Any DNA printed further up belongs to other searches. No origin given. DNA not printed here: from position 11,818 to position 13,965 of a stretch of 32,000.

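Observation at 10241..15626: Corrinoid protein + UroD/MtaA-like methyltransferase translationally coupled to two histidine kinases: a candidate corrinoid-state-sensing phosphorelay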

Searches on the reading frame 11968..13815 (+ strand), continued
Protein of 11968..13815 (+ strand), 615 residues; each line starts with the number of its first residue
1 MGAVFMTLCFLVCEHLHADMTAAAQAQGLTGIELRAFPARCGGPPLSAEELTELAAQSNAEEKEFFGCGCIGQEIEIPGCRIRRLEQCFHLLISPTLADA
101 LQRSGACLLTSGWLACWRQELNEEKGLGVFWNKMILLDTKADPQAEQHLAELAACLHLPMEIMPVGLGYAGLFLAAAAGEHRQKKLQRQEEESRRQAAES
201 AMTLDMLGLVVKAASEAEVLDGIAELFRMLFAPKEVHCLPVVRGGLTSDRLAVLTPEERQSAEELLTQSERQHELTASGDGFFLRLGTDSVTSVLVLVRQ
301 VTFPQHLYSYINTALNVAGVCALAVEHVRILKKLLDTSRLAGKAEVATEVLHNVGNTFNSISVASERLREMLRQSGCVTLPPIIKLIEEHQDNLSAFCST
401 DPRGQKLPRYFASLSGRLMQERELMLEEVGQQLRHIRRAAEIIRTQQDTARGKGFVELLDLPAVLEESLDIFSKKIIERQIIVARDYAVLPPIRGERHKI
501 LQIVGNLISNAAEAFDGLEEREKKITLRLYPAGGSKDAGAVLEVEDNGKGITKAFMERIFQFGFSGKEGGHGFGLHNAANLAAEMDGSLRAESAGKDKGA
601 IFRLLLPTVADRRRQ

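Call 26: find_related_loci(query=A1, collection=genome_contigs, flank=8000)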
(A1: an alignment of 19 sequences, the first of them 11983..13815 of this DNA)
Query A1 (610 aa) in genome_contigs; peptide patterns used: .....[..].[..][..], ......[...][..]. (x = any residue, [..] = any of these).
600 stretches matched a pattern (row limit reached: there are more); 580 encode a relative of the query (tblastn E <= 1e-3); the best 80 are kept; 80 distinct loci.
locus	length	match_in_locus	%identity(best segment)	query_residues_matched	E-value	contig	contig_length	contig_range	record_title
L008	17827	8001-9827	73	1-610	0e+0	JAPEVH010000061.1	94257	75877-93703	MAG: Candidatus Electronema sp. isolate KV k127_14086138, whole genome shotgun sequence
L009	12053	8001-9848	58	1-609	0e+0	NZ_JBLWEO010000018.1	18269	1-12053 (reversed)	Candidatus Electronema sp. PJ PJ__54220, whole genome shotgun sequence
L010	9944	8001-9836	48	4-605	0e+0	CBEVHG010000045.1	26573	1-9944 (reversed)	MAG TPA_asm: Candidatus Electrothrix marina isolate SRR24458087_concoct_48 genome assembly, contig: ERZ26778537.45, whol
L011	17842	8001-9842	48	1-605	0e+0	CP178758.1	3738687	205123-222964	MAG: Candidatus Electrothrix sp. YB6 chromosome, complete genome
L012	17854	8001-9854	46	3-610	0e+0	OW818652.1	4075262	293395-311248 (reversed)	Candidatus Electrothrix laxa isolate HOU-scMAG genome assembly, chromosome: 1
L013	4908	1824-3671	44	2-608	0e+0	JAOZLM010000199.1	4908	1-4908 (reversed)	MAG: Desulfocapsa sp. isolate GMC10.metabat2.188 NODE_25980_length_4908_cov_65.187925, whole genome shotgun sequence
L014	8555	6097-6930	43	328-607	2e-61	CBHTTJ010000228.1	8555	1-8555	MAG TPA_asm: uncultured bacterium isolate ERR14722427_binner23_Refined_58 genome assembly, contig: ERZ27336822.3974, who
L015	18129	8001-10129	45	327-609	6e-61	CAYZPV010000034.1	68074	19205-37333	MAG TPA_asm: uncultured Opitutus sp. isolate SRP292972_co3_1 genome assembly, contig: NODE_376_length_68074_cov_6.810171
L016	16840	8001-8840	44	327-609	7e-60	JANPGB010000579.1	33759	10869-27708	MAG: Verrucomicrobiota bacterium isolate VAR_69_metabat_5 VAR_69_k141_3067210, whole genome shotgun sequence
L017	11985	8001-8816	43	328-602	3e-60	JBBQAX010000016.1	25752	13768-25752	MAG: Verrucomicrobiota bacterium isolate Co_metawrap_1426 Cmw_1426_k141_1984022_length_25752_cov_9.0000, whole genome sh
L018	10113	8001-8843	38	319-602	5e-59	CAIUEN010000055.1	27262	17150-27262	MAG: uncultured Verrucomicrobiales bacterium isolate Ki1-2-7m_bin-060 genome assembly, contig: bin-060:055/535, whole ge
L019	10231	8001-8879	40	309-605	9e-59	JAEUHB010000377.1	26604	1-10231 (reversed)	MAG: Opitutaceae bacterium isolate new MAG-6 k141_1943802, whole genome shotgun sequence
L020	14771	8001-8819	43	327-602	4e-58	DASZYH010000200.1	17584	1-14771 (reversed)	MAG TPA_asm: Opitutaceae bacterium isolate SMAG_U6205 k141_354421, whole genome shotgun sequence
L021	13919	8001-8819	42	327-602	3e-58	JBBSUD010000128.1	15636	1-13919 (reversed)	MAG: Verrucomicrobiales bacterium isolate SVL2_sbin.37 SVL2_sbin.37_k141_1523972_length_15636_cov_12.0000, whole genome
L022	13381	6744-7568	40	324-602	3e-58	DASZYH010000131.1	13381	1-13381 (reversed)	MAG TPA_asm: Opitutaceae bacterium isolate SMAG_U6205 k141_535100, whole genome shotgun sequence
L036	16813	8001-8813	40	328-602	9e-57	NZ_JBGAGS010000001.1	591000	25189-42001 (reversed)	MAG: Prosthecobacter sp. isolate MAG_MBR_H125.70 MBRH125-70_opera_contig_74, whole genome shotgun sequence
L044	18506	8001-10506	42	329-604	8e-56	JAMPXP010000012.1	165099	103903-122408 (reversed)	MAG: Desulfobacula sp. isolate R2F_R2FSRR_metabat.38 R2F_C34, whole genome shotgun sequence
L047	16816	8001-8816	40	327-602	9e-56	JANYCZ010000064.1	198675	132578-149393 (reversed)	MAG: Verrucomicrobia bacterium isolate 336R_metabinner_34 336R_k141_2336057, whole genome shotgun sequence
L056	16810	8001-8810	41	329-602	5e-55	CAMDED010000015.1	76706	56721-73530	MAG: Candidatus Sulfopaludibacter sp. SbA3 isolate MaH-04nov19-243 genome assembly, contig: MaH-04nov19-C545, whole geno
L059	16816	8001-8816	42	327-602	1e-54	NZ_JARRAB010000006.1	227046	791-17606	Pseudomonas sp. sp1636 6, whole genome shotgun sequence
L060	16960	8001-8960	34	289-610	9e-55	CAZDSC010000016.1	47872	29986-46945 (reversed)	MAG TPA_asm: uncultured Pirellulaceae bacterium isolate SRP135972_co1_222 genome assembly, contig: NODE_431_length_47872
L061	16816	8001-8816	40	327-602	8e-55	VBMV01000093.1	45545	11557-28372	MAG: Gammaproteobacteria bacterium isolate GP_4 14_0903_02_20cm_scaffold_188, whole genome shotgun sequence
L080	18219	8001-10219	39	328-602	5e-54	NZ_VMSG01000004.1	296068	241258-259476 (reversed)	Pseudomonas sp. H3(2019) NODE_4_length_296068_cov_159.294730, whole genome shotgun sequence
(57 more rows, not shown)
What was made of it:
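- Tried and rejected: The single genome_contigs scan with A1 (call 26).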

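Call 31: search_protein_families(library=pfam, alignment_id=A3, max_evalue=0.001)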
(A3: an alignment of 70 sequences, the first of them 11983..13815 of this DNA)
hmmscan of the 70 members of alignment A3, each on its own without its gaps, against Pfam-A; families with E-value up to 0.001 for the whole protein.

A. member 1, window:11983-13815:+ (610 aa): 3 families
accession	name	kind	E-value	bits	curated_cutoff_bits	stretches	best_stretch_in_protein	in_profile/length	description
PF02518.31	HATPase_c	-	7.4e-18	65.4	26.4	1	492-603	3-109/111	Histidine kinase-, DNA gyrase B-, and HSP90-like ATPase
PF14501.12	HATPase_c_5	-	7.5e-06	26.2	22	1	492-589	3-91/102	GHKL domain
PF07796.16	DUF1638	-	1e-05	25.9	27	1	74-164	51-156/161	Protein of unknown function (DUF1638)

B. families by the number of members that match (of 70 scanned): 28 families (the first 25 are shown)
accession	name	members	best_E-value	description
PF07796.16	DUF1638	69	3.8e-17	Protein of unknown function (DUF1638)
PF02518.31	HATPase_c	50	3.3e-31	Histidine kinase-, DNA gyrase B-, and HSP90-like ATPase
PF00512.31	HisKA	36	1.8e-23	His Kinase A (phospho-acceptor) domain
PF00072.30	Response_reg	16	8.7e-41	Response regulator receiver domain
PF00989.32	PAS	11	4.2e-33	PAS fold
PF13426.13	PAS_9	10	8.6e-39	PAS domain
PF08448.16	PAS_4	10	9.1e-29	PAS fold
PF08447.18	PAS_3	9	1.8e-33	PAS fold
PF01590.32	GAF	9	7.2e-20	GAF domain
PF13581.12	HATPase_c_2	9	8.1e-10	Histidine kinase-like ATPase domain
PF13188.13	PAS_8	8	4.5e-15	PAS domain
PF00990.26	GGDEF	6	2e-48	Diguanylate cyclase, GGDEF domain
PF07568.18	HisKA_2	6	1.8e-28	Histidine kinase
PF13185.12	GAF_2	6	4e-20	GAF domain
PF13492.12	GAF_3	6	1.6e-13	GAF domain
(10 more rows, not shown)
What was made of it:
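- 11983..12462 (+): HK1 input domain (DUF1638-type, aa 1-160). It has four conserved Cys (C8 12004, C36 12088, C65 12175, C83 12229), a GWLxxW motif (12301) and an LLDT motif (12379). DUF1638 is matched in 69 of 70 relatives (call 31).
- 12469..12987 (+): HK1 connecting helix (aa 163-206) and GAF-like domain (aa 211-335). Pfam GAF families are found in some relatives (call 31).
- On DUF1638 (PF07796): 69 of 70 relatives match, best 3.8e-17 (call 31).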

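Call 41: find_related_loci(query=A5, collection=metagenome_contigs, flank=6000)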
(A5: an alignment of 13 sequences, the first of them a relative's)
Query A5 (616 aa) in metagenome_contigs; peptide patterns used: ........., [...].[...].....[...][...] (x = any residue, [..] = any of these).
290 stretches matched a pattern; 70 encode a relative of the query (tblastn E <= 1e-3); 70 distinct loci.
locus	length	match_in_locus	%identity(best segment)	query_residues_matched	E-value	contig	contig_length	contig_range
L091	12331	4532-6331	29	1-610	8e-79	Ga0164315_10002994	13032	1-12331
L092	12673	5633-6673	42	1-342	4e-80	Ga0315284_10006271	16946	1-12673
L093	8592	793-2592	29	1-610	7e-77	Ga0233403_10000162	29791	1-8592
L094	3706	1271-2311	41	1-341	3e-76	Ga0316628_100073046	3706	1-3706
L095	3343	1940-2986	41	1-341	1e-75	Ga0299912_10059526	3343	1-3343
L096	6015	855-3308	33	4-615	9e-71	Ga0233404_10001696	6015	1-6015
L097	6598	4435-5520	36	1-351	2e-67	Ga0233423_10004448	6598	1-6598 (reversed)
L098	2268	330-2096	29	1-610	4e-67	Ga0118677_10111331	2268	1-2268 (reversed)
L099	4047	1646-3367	30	1-603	1e-63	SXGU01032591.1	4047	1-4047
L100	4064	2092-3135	36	1-343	4e-63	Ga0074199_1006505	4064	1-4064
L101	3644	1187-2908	30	1-603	1e-62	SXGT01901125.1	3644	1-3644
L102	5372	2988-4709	29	1-603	2e-62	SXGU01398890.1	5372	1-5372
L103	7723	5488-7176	29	5-594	8e-62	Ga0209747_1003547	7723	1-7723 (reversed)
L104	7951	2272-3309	32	4-343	1e-59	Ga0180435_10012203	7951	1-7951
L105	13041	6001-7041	39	1-341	4e-73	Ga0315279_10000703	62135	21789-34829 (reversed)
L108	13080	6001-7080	34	7-365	1e-57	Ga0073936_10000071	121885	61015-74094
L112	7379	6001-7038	32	4-343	1e-54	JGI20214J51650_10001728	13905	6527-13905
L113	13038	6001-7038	35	4-343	1e-54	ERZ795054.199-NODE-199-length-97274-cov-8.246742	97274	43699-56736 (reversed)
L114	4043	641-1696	34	1-346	3e-54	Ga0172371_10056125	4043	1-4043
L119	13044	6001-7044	33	1-346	9e-50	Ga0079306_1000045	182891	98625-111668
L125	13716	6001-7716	25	5-581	1e-46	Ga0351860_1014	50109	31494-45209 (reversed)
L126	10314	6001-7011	34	10-343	1e-45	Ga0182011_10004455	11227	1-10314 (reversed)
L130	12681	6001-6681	39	1-225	5e-45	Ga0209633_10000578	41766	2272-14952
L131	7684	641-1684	31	2-357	7e-44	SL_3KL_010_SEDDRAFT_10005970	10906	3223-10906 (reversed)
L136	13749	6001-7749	31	1-614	1e-73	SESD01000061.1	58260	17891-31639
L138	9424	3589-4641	30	1-343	2e-39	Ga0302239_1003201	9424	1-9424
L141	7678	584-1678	28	4-362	8e-37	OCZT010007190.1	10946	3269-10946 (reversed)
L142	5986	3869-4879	33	1-334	3e-36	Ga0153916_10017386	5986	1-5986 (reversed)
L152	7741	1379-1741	39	76-188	8e-10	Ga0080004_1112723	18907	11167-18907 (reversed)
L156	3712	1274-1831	26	7-177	2e-5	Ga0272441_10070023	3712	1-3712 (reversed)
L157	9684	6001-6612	26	5-193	1e-4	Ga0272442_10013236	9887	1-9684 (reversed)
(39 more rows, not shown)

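Call 50: find_homologous_proteins(query=A3, max_evalue=1e-30)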
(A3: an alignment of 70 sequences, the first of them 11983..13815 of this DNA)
Query A3 (70 sequences) (610 aa, profile of the alignment): 290 proteins with E <= 1e-30 among 8000 candidates; the best 120 are listed.
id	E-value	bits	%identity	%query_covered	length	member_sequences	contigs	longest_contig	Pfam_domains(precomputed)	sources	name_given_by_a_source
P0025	1.3e-168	581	44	99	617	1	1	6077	PF02518.32,PF07796.17,PF14501.13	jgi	jgi:signal transduction histidine kinase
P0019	3.1e-168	579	49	98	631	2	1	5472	PF02518.32,PF07796.17,PF14501.13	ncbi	-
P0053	8.5e-163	561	38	100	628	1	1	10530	PF02518.32,PF07796.17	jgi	jgi:signal transduction histidine kinase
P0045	3.4e-161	556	45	99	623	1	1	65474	PF02518.32,PF07796.17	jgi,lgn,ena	-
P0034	1.3e-160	554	46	99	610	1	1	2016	PF02518.32,PF07796.17,PF14501.13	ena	-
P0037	2.9e-160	553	46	98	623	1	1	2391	PF02518.32,PF07796.17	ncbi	-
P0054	2.1e-159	550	36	98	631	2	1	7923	PF02518.32,PF07796.17,PF14501.13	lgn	-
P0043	3.3e-159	550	43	100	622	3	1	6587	PF02518.32,PF07796.17,PF14501.13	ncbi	-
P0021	3.4e-157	543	46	98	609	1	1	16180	PF02518.32,PF07796.17,PF14501.13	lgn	-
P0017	3.6e-157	543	50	99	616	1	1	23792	PF02518.32,PF07796.17,PF14501.13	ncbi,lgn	ncbi:MAG: ATP-binding protein [Thermodesulfobacteriota bacterium]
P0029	7.3e-155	535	46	100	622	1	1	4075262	PF02518.32,PF07796.17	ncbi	ncbi:histidine kinase [Candidatus Electrothrix laxa]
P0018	9.4e-154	532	49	100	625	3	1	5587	PF02518.32,PF07796.17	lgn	-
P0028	1.8e-153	531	46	99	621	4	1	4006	PF02518.32,PF07796.17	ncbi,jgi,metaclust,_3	metaclust:\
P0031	4.2e-153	529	47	100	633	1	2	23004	PF02518.32,PF07796.17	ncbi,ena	-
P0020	3.4e-151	523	49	99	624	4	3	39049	PF02518.32,PF07796.17,PF14501.13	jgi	jgi:signal transduction histidine kinase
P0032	6.9e-151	522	47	99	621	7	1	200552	PF02518.32,PF07796.17,PF14501.13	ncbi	ncbi:histidine kinase [Candidatus Electrothrix aarhusensis]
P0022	2.2e-150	520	47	100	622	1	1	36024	PF02518.32,PF07796.17,PF14501.13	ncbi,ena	-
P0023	5.7e-150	519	47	99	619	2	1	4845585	PF02518.32,PF07796.17,PF14501.13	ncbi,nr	ncbi:MAG: HAMP domain-containing sensor histidine kinase [Candidatus Electrothrix communis]|nr:MAG: 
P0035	7.6e-148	512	47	99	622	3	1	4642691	PF02518.32,PF07796.17,PF14501.13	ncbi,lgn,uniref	ncbi:MAG: ATP-binding protein [Candidatus Electrothrix sp. GW3-4]|uniref:ATP-binding protein n=1 Tax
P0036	1.8e-147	511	46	100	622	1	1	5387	PF02518.32,PF07796.17,PF14501.13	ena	-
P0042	3.1e-147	510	45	99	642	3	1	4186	PF02518.32,PF07796.17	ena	-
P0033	1.8e-146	508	46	100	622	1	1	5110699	PF02518.32,PF07796.17,PF14501.13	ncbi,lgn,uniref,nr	ncbi:MAG: ATP-binding protein [Candidatus Electrothrix aestuarii]|uniref:histidine kinase n=1 Tax=Ca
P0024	3.0e-146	507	48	99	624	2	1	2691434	PF02518.32,PF07796.17,PF14501.13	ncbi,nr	ncbi:MAG: ATP-binding protein [Candidatus Electrothrix sp. Rat3]|nr:ATP-binding protein [Candidatus 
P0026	8.2e-146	505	48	99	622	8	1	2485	PF02518.32,PF07796.17,PF14501.13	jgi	jgi:signal transduction histidine kinase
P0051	1.5e-145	505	44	98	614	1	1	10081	PF02518.32,PF07796.17,PF14501.13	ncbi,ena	-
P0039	1.9e-144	501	46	99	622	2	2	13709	PF02518.32,PF07796.17,PF14501.13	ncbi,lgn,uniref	ncbi:ATP-binding protein [Candidatus Electrothrix sp.]|uniref:ATP-binding protein n=1 Tax=Candidatus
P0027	4.7e-144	500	48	99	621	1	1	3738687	PF02518.32,PF07796.17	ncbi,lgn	ncbi:MAG: ATP-binding protein [Candidatus Electrothrix sp. YB6]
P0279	1.6e-143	498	33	50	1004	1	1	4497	PF13188.14,PF08448.17,PF02518.32,PF00512.32,PF07796.17,PF00072.31,PF01627.29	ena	-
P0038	2.1e-143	497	48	93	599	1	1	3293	PF02518.32,PF07796.17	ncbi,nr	ncbi:MAG: DUF1638 domain-containing protein, partial [Candidatus Electrothrix sp. AR3]|nr:DUF1638 do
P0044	4.6e-143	496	45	99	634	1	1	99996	PF02518.32,PF07796.17,PF14501.13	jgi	jgi:signal transduction histidine kinase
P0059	1.5e-141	491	35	100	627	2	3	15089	PF02518.32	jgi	-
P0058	2.6e-140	487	34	100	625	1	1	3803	PF02518.32,PF07796.17,PF14501.13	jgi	-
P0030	2.3e-139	484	49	99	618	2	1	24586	PF02518.32,PF07796.17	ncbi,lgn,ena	-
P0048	3.2e-139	484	45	99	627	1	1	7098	PF02518.32,PF07796.17,PF14501.13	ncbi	-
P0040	3.5e-138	480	46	100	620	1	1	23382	PF02518.32,PF07796.17,PF14501.13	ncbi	-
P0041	4.6e-138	480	46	99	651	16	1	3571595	PF02518.32,PF07796.17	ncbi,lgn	ncbi:MAG: ATP-binding protein [Candidatus Electrothrix gigas]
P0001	3.3e-136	474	100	100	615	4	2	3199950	PF02518.32,PF07796.17,PF14501.13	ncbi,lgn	ncbi:histidine kinase [Candidatus Electronema halotolerans]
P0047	1.1e-134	469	46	95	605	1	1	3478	PF02518.32,PF07796.17,PF14501.13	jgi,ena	-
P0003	1.2e-131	459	84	100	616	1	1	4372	PF02518.32,PF07796.17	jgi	jgi:signal transduction histidine kinase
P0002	6.0e-130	453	88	100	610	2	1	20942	PF02518.32,PF07796.17,PF14501.13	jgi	jgi:signal transduction histidine kinase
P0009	1.4e-128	448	58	100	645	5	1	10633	PF02518.32,PF07796.17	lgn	-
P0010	2.3e-128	448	57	100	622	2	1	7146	PF02518.32,PF07796.17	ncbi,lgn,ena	-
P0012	9.9e-125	436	57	100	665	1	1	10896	PF02518.32,PF07796.17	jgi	jgi:signal transduction histidine kinase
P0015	2.3e-124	435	57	100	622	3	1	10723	PF02518.32,PF07796.17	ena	-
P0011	3.8e-123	430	57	100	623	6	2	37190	PF02518.32,PF07796.17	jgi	jgi:signal transduction histidine kinase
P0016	2.5e-122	428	56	100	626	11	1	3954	PF02518.32,PF07796.17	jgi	jgi:signal transduction histidine kinase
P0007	9.4e-118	413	66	99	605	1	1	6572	PF02518.32,PF07796.17,PF14501.13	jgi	jgi:signal transduction histidine kinase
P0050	9.5e-113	396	47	84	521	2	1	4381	PF02518.32,PF07796.17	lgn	-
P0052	2.4e-112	395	47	84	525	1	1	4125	PF02518.32,PF07796.17,PF14501.13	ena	-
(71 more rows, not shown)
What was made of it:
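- Tried and rejected: Third homologue search with profile A3 (call 50).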

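Call 73: predict_structure(alignment_id=A3)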
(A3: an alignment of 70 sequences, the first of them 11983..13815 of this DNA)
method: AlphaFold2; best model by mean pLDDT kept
length: 610 residues; sequences in the alignment: 70
mean_pLDDT: 88.4   pTM: 0.56
mean pLDDT of the five models: 88.4, 87.2, 86.4, 86.1, 85.9
residues with pLDDT >= 90: 388; 70-90: 156; 50-70: 62; < 50: 4
segments of 3 or more residues with pLDDT < 50: 607-610
pLDDT, mean of each block of 10 residues (from residue 1): 92 97 96 93 96 96 90 94 96 96 96 79 79 97 97 96 96 93 84 73 76 94 94 95 90 96 94 97 91 95 92 89 85 70 66 64 74 82 89 94 89 82 72 68 61 92 92 97 92 92 96 95 88 86 97 94 86 92 96 97 61
secondary structure, 60 per line:
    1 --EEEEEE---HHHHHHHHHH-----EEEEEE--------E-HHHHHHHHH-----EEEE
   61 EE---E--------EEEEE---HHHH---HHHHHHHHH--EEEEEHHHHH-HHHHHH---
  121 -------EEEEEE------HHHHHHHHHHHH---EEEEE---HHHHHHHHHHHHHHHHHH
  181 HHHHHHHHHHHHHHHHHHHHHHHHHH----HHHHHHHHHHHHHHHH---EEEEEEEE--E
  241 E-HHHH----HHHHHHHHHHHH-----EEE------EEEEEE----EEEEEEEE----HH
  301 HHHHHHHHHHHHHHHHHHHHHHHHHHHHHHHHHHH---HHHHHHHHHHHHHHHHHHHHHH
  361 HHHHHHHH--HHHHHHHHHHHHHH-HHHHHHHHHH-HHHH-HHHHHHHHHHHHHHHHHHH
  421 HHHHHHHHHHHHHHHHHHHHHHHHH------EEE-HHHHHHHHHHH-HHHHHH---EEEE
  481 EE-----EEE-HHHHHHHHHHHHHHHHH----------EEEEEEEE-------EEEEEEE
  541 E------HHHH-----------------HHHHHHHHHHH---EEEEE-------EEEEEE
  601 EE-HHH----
elements in order: E3-8 H12-21 E27-32 H43-51 E57-62 E75-79 H83-86 H90-98 E101-105 H106-110 H112-117 E128-133 H140-151 E155-159 H163-206 H211-226 E230-237 H243-246 H251-262 E268-270 E277-282 E287-294 H299-335 H339-368 H371-384 H386-395 H397-400 H402-445 E452-454 H456-466 H468-473 E477-482 E488-490 H492-508 E519-526 E534-541 H548-551 H569-579 E583-587 E595-602
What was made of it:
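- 12469..12987 (+): Secondary structure of the full-length AF2 model, pLDDT 88.4 (call 73).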
